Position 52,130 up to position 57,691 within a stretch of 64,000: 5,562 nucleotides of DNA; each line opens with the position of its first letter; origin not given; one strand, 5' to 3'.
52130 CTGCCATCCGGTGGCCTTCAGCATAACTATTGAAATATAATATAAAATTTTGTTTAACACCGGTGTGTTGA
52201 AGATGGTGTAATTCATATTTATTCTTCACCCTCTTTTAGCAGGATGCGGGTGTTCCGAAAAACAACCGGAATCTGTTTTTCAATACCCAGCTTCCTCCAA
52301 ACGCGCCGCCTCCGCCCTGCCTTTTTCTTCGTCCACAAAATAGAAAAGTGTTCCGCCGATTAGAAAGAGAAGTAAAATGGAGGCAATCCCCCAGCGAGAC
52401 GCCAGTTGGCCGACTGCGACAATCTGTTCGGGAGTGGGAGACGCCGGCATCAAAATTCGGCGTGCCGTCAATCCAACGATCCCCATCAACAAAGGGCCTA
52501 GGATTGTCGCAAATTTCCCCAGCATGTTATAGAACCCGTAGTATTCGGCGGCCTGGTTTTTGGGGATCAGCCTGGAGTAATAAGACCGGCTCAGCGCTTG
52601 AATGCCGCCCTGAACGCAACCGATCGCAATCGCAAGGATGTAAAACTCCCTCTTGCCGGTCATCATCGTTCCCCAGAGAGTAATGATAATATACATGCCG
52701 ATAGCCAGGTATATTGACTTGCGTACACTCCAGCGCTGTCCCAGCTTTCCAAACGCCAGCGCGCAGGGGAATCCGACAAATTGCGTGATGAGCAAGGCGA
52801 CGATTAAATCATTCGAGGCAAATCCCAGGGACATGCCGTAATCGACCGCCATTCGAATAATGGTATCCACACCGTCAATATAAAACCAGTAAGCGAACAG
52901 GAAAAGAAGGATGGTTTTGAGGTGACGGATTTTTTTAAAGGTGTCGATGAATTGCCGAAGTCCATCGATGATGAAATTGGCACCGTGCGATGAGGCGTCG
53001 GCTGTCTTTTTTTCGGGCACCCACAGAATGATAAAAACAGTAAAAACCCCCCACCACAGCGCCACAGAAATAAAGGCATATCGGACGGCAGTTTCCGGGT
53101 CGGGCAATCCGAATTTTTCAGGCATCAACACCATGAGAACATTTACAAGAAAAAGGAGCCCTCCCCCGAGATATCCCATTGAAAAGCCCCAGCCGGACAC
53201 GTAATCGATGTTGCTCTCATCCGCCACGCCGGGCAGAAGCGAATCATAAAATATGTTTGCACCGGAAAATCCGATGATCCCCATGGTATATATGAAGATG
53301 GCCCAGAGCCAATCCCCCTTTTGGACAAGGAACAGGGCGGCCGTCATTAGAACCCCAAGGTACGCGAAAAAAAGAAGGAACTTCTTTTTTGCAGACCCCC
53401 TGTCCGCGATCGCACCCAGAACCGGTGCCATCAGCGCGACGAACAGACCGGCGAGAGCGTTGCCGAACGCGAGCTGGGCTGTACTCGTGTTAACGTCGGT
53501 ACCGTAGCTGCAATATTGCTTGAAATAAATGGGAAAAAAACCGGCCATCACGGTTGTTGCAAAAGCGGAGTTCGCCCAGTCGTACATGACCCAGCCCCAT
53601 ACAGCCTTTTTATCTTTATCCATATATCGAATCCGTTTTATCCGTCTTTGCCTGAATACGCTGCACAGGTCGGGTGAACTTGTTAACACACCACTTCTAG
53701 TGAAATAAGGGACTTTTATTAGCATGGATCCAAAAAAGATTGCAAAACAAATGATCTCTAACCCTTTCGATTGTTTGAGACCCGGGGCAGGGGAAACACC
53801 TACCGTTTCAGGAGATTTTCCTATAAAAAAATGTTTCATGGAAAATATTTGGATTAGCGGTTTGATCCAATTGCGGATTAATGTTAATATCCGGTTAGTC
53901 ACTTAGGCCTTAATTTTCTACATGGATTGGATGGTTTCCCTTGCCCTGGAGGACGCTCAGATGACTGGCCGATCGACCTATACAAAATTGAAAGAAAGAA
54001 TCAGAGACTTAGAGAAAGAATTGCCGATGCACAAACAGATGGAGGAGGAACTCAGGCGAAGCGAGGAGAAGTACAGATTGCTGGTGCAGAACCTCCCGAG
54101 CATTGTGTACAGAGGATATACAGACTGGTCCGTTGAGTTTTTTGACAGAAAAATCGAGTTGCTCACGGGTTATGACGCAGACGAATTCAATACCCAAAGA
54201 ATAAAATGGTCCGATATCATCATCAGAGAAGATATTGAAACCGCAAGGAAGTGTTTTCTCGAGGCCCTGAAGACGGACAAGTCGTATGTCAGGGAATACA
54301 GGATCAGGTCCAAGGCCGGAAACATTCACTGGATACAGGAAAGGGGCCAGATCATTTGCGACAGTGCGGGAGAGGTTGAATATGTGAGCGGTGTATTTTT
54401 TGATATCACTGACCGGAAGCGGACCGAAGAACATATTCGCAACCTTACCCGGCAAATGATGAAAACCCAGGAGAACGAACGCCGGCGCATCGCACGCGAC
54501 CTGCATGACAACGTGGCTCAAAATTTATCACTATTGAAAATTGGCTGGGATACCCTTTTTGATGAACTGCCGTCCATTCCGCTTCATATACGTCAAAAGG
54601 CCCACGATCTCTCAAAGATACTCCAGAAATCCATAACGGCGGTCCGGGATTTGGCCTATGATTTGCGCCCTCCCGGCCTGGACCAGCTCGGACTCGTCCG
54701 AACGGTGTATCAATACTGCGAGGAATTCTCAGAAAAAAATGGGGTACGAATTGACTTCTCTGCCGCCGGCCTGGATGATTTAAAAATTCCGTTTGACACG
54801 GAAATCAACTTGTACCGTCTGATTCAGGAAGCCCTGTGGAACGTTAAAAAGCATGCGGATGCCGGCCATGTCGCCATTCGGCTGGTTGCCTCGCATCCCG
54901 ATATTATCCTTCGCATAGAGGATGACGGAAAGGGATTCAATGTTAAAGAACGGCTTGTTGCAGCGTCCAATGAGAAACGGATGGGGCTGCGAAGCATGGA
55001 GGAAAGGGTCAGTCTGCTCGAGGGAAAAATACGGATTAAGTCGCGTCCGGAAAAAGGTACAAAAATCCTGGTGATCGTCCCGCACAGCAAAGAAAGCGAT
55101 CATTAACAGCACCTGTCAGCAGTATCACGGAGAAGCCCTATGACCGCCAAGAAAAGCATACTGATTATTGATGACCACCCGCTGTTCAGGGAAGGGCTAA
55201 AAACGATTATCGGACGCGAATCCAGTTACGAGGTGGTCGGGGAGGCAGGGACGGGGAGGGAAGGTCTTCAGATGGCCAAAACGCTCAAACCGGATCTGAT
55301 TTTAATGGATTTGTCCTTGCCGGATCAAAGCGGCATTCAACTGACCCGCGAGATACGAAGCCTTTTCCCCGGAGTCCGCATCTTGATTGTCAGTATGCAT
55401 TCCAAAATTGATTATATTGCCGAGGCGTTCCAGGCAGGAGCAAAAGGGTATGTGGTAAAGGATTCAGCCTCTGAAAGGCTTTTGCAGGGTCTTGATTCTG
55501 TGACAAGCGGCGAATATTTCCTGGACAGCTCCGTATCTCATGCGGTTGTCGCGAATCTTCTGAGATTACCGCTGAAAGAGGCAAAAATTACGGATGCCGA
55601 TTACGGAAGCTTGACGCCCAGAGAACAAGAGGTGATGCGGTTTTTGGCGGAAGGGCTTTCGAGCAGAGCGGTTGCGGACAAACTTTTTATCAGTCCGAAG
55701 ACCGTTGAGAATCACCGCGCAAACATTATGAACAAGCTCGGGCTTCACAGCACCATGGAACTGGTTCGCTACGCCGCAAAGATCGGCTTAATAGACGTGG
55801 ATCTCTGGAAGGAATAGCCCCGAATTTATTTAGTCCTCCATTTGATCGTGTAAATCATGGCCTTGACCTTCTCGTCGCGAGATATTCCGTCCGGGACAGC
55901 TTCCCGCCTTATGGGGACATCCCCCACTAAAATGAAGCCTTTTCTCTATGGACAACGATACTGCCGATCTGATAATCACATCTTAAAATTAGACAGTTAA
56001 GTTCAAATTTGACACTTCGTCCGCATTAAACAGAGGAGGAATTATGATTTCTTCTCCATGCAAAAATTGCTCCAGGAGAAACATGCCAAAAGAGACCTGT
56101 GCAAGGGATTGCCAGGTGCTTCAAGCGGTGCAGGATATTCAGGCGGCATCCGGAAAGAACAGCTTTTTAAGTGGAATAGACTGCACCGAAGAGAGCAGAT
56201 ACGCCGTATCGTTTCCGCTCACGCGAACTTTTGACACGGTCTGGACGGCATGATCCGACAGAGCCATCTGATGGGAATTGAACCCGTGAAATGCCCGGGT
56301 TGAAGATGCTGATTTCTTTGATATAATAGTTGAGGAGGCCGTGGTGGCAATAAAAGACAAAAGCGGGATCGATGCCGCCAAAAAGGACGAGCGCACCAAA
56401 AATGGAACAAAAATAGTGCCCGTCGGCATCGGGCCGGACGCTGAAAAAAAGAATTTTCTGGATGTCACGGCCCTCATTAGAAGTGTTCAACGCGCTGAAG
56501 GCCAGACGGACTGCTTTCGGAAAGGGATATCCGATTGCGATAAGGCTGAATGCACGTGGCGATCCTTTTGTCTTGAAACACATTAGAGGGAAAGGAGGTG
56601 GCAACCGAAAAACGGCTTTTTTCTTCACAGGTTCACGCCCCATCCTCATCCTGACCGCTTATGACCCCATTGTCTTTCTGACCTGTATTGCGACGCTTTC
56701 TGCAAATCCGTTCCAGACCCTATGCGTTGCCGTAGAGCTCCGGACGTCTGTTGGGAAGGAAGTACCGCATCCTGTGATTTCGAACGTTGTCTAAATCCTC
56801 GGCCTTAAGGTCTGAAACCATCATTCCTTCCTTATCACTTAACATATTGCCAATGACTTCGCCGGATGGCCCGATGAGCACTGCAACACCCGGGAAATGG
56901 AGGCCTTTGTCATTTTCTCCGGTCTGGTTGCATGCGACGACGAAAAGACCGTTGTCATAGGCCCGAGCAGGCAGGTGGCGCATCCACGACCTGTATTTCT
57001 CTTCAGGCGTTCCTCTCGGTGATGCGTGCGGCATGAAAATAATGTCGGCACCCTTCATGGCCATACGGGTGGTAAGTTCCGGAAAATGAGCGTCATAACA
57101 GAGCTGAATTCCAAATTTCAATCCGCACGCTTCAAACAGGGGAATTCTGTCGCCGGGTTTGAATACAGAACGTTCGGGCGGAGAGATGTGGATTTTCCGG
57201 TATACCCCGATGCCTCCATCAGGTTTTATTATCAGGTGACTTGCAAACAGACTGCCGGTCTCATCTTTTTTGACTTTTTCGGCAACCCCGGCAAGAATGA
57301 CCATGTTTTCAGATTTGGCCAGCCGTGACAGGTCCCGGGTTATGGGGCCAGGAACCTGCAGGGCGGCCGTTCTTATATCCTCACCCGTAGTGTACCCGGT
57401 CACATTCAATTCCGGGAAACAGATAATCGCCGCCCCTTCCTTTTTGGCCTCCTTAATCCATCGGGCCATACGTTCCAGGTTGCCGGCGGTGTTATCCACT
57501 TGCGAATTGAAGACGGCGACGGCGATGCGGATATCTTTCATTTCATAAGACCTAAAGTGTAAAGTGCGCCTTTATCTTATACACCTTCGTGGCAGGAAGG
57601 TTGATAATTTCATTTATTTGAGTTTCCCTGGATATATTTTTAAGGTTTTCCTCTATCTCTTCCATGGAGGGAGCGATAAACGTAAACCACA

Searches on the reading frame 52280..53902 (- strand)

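Call 73: search_protein_families(library=pfam, proteins=[window:52280-53902:-], max_evalue=0.0001)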
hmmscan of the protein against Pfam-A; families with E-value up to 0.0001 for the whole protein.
window:52280-53902:- (540 aa): 2 families
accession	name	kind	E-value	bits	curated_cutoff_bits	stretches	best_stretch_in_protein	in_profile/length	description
PF11700.14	ATG22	-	3.4e-69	234.2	24.1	2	142-476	71-444/482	Vacuole effluxer Atg22 like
PF07690.21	MFS_1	-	1.5e-24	87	33.4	2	273-470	150-347/347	Major Facilitator Superfamily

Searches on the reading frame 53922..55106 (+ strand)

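Call 74: search_protein_families(library=pfam, proteins=[window:53922-55106:+], max_evalue=0.0001)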
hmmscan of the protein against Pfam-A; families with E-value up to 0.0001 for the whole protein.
window:53922-55106:+ (394 aa): 3 families
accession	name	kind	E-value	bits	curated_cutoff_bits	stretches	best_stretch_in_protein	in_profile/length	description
PF08447.18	PAS_3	-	3.9e-20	72.4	25.6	1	73-158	3-88/89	PAS fold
PF07730.19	HisKA_3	-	2.4e-15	57.3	24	1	186-253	1-68/68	Histidine kinase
PF02518.31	HATPase_c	-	6.3e-12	46.4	26.4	1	294-388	3-109/111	Histidine kinase-, DNA gyrase B-, and HSP90-like ATPase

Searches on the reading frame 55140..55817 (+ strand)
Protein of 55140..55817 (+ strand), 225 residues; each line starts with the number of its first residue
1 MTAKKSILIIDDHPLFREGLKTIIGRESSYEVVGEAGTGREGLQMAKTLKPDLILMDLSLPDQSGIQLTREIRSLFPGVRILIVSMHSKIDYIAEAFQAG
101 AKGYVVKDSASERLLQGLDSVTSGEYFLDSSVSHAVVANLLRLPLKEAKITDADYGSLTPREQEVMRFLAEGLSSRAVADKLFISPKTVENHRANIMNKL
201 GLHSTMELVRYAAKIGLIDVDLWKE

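Call 74: search_protein_families(library=pfam, proteins=[window:55140-55817:+], max_evalue=0.0001)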
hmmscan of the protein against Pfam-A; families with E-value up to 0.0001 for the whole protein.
window:55140-55817:+ (225 aa): 2 families
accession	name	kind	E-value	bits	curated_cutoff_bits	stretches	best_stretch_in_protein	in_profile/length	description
PF00072.30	Response_reg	-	2e-30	105.6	30.2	1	7-116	1-108/111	Response regulator receiver domain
PF00196.25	GerE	-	1.4e-22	79.5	23.5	1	157-212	2-57/57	Bacterial regulatory proteins, luxR family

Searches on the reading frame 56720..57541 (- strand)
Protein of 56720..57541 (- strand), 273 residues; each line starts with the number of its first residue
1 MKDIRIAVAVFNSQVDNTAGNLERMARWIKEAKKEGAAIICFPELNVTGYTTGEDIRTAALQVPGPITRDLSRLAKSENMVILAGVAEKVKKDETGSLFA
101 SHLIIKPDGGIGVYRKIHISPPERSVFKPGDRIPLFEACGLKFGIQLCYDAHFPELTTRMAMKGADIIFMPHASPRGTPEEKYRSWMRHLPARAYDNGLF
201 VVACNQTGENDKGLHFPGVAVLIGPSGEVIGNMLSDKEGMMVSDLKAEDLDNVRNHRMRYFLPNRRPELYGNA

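Call 74: search_protein_families(library=pfam, proteins=[window:56720-57541:-], max_evalue=0.0001)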
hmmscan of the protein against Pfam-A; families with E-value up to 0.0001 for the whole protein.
window:56720-57541:- (273 aa): 1 family
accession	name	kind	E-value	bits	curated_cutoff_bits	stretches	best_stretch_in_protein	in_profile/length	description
PF00795.27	CN_hydrolase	-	4.4e-48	164.3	23.2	1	7-254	3-255/256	Carbon-nitrogen hydrolase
